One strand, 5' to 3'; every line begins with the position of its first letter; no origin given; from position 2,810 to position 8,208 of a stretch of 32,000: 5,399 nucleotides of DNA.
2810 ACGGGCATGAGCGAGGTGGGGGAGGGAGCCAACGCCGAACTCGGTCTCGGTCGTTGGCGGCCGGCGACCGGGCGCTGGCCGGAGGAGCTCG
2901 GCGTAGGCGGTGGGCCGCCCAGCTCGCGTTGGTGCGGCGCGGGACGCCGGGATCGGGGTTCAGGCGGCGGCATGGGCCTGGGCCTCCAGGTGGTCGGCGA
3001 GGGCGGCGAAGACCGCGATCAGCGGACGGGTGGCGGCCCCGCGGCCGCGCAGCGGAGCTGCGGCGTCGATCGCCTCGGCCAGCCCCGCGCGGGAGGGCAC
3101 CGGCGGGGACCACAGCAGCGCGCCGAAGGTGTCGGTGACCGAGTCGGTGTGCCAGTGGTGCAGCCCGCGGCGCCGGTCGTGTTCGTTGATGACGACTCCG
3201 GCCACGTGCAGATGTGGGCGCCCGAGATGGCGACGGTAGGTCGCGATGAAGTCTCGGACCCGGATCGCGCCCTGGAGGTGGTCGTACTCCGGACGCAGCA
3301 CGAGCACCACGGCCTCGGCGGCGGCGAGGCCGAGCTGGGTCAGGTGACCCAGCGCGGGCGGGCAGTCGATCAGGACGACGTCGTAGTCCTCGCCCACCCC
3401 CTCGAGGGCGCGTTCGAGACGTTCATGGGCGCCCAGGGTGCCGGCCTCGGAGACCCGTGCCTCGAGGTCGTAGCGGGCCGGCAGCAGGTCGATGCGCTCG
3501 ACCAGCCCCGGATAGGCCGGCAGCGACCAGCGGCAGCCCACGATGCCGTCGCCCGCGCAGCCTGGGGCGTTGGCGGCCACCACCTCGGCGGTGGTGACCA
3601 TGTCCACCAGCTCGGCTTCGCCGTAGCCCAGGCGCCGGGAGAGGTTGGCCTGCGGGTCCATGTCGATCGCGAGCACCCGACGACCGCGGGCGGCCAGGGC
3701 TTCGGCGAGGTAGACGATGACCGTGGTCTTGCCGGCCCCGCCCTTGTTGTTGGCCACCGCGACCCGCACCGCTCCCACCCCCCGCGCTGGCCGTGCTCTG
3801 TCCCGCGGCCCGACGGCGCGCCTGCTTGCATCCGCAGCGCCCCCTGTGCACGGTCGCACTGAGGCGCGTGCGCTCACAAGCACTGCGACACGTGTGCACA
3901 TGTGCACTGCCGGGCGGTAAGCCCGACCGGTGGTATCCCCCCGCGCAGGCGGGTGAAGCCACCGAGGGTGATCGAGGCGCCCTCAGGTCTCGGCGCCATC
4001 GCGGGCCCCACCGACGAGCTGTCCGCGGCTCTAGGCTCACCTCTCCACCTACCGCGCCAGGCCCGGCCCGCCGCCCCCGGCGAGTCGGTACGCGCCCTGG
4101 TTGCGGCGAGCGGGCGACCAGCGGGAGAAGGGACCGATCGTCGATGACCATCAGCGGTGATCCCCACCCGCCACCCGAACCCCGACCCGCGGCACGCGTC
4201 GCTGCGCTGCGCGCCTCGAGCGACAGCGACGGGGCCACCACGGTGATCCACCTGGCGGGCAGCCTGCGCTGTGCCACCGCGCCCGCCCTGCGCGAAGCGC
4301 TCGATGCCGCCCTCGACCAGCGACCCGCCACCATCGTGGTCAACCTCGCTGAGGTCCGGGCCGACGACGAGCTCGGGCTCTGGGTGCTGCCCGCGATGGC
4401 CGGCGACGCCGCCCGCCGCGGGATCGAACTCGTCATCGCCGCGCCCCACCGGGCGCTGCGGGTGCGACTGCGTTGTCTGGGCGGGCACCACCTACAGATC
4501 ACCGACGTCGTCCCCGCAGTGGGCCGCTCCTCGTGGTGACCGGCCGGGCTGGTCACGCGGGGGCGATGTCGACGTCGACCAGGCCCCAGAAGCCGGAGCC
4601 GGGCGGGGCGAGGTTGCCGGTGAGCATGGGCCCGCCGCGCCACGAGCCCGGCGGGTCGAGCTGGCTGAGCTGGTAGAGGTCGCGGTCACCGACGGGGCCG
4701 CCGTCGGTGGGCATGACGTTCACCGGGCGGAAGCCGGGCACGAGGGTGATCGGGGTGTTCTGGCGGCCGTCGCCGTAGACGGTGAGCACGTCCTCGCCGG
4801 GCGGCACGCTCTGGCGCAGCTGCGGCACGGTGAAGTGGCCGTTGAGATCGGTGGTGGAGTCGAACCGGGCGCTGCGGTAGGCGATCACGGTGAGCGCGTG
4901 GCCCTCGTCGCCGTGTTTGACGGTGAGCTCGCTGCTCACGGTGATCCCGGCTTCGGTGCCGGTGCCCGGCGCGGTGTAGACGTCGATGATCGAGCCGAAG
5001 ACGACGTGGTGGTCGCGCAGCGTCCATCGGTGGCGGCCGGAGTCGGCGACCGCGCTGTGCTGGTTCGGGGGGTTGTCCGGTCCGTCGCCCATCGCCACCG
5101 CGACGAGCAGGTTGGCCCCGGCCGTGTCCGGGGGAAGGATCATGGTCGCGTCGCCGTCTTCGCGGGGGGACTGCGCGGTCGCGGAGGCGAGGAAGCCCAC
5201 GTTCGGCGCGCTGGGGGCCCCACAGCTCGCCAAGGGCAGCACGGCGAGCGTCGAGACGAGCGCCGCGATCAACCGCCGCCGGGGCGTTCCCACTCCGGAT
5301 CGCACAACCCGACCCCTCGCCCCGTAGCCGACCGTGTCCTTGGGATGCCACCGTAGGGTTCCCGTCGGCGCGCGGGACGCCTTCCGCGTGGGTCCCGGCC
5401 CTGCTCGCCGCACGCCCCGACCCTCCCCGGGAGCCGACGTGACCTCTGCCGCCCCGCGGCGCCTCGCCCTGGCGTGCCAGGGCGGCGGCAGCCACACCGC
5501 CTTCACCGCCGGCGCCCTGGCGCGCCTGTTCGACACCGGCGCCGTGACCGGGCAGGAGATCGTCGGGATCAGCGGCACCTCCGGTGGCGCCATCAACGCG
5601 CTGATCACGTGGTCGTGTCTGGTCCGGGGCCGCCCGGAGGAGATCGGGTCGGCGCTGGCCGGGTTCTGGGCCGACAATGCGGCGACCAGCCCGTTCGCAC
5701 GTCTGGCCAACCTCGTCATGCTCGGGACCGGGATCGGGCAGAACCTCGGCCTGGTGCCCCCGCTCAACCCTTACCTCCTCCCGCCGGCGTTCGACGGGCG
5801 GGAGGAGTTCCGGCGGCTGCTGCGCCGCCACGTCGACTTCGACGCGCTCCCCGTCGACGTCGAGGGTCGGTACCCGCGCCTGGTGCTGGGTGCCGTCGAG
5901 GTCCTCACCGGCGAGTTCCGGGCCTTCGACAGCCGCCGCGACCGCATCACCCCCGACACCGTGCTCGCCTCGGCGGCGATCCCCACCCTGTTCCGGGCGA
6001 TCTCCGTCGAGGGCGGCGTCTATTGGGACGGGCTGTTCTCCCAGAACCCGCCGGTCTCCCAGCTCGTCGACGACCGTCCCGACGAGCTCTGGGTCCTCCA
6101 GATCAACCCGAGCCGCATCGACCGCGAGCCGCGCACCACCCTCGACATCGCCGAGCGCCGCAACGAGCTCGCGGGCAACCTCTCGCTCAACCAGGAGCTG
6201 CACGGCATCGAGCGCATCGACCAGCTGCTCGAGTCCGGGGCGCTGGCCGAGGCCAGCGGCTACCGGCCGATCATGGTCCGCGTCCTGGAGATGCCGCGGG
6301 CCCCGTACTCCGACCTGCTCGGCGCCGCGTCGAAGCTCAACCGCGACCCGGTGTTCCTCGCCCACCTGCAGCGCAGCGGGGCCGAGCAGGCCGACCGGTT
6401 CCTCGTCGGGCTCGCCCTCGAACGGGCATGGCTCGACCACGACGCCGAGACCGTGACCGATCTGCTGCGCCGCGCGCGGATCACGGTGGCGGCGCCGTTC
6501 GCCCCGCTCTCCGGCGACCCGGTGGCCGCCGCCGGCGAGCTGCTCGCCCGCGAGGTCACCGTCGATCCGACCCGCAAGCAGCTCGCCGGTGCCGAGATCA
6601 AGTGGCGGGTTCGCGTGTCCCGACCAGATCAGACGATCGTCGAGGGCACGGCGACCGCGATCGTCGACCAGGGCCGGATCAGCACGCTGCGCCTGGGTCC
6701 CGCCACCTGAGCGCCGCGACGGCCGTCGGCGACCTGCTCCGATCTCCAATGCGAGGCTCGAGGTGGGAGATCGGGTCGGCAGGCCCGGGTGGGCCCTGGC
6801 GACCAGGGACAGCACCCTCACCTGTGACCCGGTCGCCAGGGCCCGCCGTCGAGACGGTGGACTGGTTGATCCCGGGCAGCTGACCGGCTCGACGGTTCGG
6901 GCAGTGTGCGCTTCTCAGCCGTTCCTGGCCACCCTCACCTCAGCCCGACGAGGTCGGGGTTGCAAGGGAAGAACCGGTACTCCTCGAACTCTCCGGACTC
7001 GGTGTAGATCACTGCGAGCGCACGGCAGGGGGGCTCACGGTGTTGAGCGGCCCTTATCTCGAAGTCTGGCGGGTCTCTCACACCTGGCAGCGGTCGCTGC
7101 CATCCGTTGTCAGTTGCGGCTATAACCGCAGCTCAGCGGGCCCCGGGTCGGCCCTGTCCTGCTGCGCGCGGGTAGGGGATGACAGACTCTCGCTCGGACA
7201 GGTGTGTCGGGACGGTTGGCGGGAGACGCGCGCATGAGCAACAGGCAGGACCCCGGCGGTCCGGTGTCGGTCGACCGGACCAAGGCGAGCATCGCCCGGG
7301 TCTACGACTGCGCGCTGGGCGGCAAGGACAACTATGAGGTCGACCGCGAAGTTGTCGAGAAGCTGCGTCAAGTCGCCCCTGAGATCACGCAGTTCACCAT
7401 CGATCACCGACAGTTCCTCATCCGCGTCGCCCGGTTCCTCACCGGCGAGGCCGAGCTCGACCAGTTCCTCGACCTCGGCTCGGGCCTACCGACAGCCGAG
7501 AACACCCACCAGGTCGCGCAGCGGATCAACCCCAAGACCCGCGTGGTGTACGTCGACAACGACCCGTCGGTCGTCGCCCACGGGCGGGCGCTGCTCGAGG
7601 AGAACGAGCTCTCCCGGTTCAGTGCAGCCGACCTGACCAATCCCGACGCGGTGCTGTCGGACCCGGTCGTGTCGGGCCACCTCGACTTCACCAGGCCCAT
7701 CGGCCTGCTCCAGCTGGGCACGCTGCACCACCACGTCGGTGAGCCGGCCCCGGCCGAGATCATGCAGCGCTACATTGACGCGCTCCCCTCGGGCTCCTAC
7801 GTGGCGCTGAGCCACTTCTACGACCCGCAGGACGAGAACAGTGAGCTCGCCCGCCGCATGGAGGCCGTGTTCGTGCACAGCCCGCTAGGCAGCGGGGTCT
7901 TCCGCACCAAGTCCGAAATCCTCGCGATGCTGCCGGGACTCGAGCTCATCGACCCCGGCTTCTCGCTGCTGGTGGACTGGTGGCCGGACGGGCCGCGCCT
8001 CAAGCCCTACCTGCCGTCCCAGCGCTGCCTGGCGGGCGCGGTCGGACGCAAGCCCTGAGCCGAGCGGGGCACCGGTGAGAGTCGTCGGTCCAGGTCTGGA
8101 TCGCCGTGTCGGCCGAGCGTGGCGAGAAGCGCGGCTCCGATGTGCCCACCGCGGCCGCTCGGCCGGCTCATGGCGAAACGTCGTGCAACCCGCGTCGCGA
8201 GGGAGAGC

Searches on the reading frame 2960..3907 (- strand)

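Call 65: search_protein_families(library=pfam, proteins=[window:2960-3907:-], max_evalue=0.001)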
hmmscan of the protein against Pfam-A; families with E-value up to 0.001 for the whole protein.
window:2960-3907:- (315 aa): 8 families
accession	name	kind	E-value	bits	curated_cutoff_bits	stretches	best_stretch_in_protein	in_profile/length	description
PF13614.12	AAA_31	-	8.3e-33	114.2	27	1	49-227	4-170/177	AAA domain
PF01656.29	CbiA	-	1.3e-19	70.8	25.4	1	49-281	1-120/125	CobQ/CobB/MinD/ParA nucleotide binding domain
PF09140.17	MipZ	-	3.7e-12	46.5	20.7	1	49-87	3-41/262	ATPase MipZ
PF06564.18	CBP_BcsQ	-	1e-09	38.7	21.3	1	50-208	5-149/234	Cellulose biosynthesis protein BcsQ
PF00142.24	Fer4_NifH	-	9.3e-08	32.3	25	1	54-96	7-49/271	4Fe-4S iron sulfur cluster binding proteins, NifH/frxC family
PF10609.15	ParA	-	1.7e-07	31.4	27.1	1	49-84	6-41/246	NUBPL iron-transfer P-loop NTPase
PF02374.21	ArsA_ATPase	-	7e-06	25.9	24.3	1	52-92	6-46/305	Anion-transporting ATPase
PF07015.17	VirC1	-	0.00021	21.2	24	1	49-91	4-46/231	VirC1 protein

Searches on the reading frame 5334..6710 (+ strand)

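Call 65: search_protein_families(library=pfam, proteins=[window:5334-6710:+], max_evalue=0.001)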
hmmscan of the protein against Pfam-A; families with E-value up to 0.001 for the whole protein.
window:5334-6710:+ (458 aa): 1 family
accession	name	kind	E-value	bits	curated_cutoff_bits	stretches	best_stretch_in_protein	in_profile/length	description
PF01734.28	Patatin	-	2.6e-21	77.1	27.7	1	46-244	1-190/191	Patatin-like phospholipase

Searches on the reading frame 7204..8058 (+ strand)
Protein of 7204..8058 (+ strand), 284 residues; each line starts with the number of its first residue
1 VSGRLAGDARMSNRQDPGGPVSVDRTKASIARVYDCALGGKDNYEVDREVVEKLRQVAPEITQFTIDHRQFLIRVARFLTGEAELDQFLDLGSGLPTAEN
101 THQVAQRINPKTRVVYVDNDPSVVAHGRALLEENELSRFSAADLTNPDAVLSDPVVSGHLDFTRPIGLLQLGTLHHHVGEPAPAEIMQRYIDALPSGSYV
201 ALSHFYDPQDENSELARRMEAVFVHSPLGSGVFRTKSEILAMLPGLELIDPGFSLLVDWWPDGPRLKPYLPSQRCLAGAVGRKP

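Call 65: search_protein_families(library=pfam, proteins=[window:7204-8058:+], max_evalue=0.001)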
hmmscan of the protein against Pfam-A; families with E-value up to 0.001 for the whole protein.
window:7204-8058:+ (284 aa): 2 families
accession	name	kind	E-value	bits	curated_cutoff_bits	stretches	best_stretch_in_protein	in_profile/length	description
PF04672.18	Methyltransf_19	-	1.3e-75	254.8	26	1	22-284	7-268/268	S-adenosyl methyltransferase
PF13847.12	Methyltransf_31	-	0.0001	22.5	27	1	86-206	5-113/145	Methyltransferase domain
